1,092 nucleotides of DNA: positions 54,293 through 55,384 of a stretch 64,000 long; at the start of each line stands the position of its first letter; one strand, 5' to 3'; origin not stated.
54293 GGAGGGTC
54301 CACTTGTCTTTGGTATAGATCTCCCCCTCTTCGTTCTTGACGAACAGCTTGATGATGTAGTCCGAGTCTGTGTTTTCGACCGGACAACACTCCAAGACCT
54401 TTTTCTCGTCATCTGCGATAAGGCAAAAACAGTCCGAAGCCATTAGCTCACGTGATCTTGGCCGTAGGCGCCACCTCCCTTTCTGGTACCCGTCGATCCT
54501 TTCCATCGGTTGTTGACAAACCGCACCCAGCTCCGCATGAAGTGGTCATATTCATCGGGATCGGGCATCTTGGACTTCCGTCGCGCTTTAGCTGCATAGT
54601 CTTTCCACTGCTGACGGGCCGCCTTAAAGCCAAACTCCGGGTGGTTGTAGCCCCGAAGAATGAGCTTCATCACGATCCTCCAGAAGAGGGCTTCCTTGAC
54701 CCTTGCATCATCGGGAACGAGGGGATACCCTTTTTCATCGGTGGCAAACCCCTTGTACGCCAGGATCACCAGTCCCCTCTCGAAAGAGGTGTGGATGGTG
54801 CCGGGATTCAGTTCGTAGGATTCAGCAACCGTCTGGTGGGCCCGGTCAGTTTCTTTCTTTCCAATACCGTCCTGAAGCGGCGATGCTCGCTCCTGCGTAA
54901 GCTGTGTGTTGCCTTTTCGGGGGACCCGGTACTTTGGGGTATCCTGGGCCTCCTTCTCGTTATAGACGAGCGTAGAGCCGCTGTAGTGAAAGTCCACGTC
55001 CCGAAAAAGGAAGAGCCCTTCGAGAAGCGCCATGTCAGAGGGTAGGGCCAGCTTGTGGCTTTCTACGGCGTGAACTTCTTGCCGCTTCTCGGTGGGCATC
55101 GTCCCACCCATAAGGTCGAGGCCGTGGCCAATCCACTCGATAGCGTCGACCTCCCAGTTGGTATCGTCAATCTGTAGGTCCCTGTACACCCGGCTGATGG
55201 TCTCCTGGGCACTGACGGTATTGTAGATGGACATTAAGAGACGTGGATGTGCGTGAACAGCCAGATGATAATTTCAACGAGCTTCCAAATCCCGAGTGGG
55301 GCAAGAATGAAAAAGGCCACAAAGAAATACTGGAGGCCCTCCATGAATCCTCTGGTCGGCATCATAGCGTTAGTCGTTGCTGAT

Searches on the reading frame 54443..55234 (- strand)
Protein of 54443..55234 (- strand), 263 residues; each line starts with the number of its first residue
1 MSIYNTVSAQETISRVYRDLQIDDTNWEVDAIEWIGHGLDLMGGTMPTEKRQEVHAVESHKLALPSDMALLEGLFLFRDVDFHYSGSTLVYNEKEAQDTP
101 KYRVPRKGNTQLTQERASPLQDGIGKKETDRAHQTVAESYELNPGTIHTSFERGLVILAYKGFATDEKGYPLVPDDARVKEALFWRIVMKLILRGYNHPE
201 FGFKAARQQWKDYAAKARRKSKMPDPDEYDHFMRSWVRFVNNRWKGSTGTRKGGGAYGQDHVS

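Call 10: search_protein_families(library=phrogs, proteins=[window:54443-55234:-])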
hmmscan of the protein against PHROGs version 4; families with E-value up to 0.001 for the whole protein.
window:54443-55234:- (263 aa): 2 families
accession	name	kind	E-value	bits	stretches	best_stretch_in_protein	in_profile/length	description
phrog_33740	-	unknown function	3e-12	47.6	1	133-242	193-306/357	-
phrog_15515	-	unknown function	6.1e-11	43.2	1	142-243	186-295/322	-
